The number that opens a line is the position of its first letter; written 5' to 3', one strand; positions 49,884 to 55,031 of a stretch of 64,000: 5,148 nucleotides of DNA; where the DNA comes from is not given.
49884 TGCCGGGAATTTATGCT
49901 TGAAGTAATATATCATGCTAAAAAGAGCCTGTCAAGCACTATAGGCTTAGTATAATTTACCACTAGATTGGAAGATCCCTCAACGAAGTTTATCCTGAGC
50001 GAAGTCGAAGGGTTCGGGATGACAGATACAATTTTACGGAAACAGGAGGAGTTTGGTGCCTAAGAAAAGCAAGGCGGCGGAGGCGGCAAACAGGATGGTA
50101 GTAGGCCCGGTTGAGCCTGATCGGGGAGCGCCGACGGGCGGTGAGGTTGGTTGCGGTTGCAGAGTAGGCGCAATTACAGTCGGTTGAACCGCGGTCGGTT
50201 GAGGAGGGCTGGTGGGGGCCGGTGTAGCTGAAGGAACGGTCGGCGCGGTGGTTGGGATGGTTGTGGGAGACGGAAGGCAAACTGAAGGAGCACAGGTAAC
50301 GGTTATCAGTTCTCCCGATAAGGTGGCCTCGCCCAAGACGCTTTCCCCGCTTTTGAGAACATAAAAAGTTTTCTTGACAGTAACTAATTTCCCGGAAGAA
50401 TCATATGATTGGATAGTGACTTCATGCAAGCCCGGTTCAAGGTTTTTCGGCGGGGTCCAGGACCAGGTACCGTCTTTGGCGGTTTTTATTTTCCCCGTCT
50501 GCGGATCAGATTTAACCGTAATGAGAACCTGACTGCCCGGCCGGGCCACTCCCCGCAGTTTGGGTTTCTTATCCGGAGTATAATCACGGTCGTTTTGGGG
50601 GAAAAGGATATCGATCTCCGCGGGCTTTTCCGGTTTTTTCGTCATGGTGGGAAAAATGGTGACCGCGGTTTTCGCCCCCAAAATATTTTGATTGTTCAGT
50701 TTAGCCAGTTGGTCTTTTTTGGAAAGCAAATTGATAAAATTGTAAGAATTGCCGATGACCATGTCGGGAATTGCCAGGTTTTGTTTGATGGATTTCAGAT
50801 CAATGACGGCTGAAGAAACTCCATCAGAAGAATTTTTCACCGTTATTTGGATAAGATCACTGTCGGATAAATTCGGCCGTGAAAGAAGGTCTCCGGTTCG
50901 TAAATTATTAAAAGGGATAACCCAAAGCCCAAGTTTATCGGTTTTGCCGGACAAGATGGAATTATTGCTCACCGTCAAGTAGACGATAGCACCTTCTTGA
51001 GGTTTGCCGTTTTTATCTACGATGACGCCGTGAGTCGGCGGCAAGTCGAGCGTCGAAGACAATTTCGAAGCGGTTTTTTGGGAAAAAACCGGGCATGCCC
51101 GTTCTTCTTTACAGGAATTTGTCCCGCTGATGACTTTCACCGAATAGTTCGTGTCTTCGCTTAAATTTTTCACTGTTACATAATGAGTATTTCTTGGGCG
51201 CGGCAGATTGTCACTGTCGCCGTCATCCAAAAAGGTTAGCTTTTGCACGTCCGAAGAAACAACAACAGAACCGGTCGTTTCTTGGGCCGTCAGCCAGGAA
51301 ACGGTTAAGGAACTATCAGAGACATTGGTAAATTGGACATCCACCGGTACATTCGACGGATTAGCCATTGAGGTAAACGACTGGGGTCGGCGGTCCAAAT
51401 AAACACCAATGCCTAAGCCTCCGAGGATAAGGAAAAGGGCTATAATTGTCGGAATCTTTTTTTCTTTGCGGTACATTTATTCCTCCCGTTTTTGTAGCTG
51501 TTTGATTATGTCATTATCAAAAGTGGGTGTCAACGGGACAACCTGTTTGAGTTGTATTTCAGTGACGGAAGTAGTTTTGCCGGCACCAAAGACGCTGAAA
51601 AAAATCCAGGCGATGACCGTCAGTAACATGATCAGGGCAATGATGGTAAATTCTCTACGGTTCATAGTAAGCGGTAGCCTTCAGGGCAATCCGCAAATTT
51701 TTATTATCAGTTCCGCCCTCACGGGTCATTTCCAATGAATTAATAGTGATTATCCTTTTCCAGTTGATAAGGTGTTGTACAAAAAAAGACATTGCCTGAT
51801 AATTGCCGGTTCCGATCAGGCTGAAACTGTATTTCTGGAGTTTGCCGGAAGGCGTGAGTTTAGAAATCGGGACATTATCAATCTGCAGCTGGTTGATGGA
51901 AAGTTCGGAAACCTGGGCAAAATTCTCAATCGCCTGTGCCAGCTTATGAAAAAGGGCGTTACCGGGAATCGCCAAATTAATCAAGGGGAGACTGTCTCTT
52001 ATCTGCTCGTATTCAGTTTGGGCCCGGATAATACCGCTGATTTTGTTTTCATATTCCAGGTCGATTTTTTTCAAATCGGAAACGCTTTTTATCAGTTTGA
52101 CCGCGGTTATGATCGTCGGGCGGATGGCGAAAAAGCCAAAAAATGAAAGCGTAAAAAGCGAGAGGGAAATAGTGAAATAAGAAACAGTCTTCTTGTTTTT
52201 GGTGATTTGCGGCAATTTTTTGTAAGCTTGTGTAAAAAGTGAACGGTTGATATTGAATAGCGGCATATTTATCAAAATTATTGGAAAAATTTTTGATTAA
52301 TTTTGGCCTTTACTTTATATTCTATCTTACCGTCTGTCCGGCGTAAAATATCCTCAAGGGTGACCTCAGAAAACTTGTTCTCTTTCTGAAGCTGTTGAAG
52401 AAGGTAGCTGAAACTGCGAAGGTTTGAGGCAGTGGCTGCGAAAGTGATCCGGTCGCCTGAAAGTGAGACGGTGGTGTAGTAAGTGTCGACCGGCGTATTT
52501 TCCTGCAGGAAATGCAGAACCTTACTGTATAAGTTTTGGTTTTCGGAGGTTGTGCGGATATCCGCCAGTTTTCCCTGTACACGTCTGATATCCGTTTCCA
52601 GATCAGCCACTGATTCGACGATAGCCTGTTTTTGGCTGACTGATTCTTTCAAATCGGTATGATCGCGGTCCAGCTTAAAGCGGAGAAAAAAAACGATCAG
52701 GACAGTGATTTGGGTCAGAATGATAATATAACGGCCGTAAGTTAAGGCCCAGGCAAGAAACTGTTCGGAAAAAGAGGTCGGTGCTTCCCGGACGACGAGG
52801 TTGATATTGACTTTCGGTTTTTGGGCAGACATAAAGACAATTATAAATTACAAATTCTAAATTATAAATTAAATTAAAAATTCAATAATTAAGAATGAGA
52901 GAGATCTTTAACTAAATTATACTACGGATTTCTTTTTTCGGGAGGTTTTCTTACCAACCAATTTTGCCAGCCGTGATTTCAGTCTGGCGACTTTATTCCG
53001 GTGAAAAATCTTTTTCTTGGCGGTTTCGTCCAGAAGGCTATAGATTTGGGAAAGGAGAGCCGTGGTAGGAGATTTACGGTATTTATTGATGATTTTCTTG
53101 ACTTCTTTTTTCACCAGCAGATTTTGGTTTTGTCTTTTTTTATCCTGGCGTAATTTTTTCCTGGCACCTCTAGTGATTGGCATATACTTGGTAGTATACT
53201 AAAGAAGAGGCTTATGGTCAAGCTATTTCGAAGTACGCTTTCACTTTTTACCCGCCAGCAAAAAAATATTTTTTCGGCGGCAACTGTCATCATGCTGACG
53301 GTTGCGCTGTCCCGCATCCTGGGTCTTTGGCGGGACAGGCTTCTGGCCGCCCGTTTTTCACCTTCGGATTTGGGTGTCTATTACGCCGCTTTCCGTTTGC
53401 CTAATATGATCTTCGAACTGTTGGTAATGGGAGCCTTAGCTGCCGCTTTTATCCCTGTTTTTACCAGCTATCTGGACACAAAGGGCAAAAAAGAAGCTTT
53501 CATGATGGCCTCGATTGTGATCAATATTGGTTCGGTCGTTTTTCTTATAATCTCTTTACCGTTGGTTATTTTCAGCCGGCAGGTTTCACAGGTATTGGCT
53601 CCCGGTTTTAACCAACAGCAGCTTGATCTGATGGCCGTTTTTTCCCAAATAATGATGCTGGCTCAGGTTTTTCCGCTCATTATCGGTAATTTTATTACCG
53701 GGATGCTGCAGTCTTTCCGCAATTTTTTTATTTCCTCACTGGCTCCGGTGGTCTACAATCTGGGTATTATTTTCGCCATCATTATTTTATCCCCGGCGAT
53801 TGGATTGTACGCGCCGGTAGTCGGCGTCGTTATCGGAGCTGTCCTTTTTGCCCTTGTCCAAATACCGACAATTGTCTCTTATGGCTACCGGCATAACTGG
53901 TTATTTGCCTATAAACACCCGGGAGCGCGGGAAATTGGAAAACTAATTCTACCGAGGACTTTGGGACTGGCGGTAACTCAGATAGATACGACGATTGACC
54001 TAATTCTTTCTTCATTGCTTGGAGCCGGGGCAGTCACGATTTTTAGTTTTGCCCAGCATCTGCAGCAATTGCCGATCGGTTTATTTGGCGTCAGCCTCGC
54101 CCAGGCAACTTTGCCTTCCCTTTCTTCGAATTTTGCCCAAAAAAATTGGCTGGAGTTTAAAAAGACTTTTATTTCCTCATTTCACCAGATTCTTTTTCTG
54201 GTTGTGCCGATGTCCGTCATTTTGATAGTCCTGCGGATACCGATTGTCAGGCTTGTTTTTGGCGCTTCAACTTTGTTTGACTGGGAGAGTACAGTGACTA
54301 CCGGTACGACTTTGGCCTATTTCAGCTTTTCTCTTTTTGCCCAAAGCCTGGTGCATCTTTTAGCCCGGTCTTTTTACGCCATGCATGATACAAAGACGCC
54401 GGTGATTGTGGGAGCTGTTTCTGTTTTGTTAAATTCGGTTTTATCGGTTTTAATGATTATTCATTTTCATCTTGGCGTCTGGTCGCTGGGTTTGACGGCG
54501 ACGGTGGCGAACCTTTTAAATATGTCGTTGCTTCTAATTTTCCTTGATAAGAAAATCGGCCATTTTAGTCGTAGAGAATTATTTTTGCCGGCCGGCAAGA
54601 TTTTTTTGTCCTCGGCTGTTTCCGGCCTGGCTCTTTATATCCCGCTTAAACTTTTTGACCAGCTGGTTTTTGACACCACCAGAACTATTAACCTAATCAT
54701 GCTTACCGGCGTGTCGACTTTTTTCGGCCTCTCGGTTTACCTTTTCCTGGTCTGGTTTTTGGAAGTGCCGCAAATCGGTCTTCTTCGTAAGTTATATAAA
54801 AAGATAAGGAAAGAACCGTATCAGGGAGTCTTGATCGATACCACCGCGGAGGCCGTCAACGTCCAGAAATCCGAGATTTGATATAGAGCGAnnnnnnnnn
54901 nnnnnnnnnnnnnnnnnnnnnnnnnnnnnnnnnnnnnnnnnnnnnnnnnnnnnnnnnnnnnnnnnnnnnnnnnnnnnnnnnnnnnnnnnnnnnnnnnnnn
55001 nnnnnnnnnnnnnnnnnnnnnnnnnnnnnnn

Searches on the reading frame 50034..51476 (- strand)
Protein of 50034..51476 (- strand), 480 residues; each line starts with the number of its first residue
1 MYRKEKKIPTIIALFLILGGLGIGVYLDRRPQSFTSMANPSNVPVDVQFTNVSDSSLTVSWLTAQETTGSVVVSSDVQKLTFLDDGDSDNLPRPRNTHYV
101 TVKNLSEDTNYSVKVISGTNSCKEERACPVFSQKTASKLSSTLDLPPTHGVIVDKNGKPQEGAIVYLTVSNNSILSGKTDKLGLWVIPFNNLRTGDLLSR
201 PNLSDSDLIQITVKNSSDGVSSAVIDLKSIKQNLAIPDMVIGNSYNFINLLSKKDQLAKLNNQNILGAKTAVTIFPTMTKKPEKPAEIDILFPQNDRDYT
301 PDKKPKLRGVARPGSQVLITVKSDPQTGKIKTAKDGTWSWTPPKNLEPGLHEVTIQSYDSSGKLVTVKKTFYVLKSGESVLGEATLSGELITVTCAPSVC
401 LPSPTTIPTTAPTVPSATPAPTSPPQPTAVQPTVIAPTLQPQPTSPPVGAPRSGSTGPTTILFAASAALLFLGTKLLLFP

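Call 14: search_protein_families(library=pfam, proteins=[window:50034-51476:-], max_evalue=0.001)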
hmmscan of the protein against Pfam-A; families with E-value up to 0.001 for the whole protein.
window:50034-51476:- (480 aa): 4 families
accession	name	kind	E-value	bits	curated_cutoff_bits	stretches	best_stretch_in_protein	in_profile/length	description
PF19077.6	Big_13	-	5e-10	40.2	27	1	298-368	22-94/102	Bacterial Ig-like domain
PF00041.27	fn3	-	1.3e-08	35.3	25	1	44-119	3-70/84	Fibronectin type III domain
PF16656.11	Pur_ac_phosph_N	-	1.1e-07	32.8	30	1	45-127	4-85/93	Purple acid Phosphatase, N-terminal domain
PF13620.12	CarboxypepD_reg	-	8.1e-05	23.3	32.3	0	149-188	3-43/82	Carboxypeptidase regulatory-like domain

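Call 51: search_protein_families(library=ncbifam, proteins=[window:50034-51476:-], max_evalue=10)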
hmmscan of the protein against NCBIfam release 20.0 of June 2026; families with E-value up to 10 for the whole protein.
window:50034-51476:- (480 aa): 3 families
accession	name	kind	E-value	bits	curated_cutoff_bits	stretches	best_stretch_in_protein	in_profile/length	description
NF033510.3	Ca_tandemer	repeat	8.4e-08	32.5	50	1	302-362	30-93/96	Ca2+-stabilized repeat-containing adhesin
NF040520.1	Ig_like_BLP2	equivalog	2.6e-06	25.9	750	1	299-376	534-612/730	Ig-like repeat protein Blp2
NF012211.1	tand_rpt_95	domain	0.063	13.2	90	1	320-368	32-79/98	tandem-95 repeat protein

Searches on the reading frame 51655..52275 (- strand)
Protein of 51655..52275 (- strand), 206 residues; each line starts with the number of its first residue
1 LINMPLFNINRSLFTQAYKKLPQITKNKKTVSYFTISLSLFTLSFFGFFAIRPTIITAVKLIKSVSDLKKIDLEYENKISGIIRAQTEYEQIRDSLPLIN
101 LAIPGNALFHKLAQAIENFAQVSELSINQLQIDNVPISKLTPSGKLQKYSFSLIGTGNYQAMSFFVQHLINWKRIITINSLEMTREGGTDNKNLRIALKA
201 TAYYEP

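Call 14: search_protein_families(library=pfam, proteins=[window:51655-52275:-], max_evalue=0.001)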
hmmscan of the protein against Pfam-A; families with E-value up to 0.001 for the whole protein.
window:51655-52275:- (206 aa): 1 family
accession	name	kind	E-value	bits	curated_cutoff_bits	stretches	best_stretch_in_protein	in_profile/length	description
PF04350.18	PilO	-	1.9e-07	31.8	22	1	76-203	19-141/145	Pilus assembly protein, PilO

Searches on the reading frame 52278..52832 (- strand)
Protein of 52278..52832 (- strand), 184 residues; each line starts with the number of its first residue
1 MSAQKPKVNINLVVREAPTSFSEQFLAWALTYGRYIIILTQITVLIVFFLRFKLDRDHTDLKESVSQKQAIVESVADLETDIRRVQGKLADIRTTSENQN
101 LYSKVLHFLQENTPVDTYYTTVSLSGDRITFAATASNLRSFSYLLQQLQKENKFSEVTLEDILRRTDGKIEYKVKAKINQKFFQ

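Call 14: search_protein_families(library=pfam, proteins=[window:52278-52832:-], max_evalue=0.001)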
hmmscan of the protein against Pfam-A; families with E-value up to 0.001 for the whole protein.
window:52278-52832:- (184 aa): 2 families
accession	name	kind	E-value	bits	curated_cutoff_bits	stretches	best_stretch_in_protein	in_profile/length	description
PF05137.18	PilN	-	4.4e-08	33.5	22.8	1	105-177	2-77/78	Fimbrial assembly protein (PilN)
PF23989.1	PilB3_C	-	0.00027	21.4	27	0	142-175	10-43/83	PilB3-like, C-terminal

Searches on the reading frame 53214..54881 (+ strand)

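Call 14: search_protein_families(library=pfam, proteins=[window:53214-54881:+], max_evalue=0.001)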
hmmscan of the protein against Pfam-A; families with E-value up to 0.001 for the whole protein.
window:53214-54881:+ (555 aa): 4 families
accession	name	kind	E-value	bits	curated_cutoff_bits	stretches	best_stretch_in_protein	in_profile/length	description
PF03023.19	MurJ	-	1.7e-77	261.4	27.4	1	55-480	13-435/451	Lipid II flippase MurJ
PF13440.11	Polysacc_synt_3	-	4.9e-10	39.6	23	1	112-351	56-286/293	Polysaccharide biosynthesis protein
PF01554.23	MatE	-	8.7e-09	35.7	24.9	1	256-412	10-160/161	MatE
PF01943.22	Polysacc_synt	-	0.00028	20.9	28.2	1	96-306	78-273/274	Polysaccharide biosynthesis protein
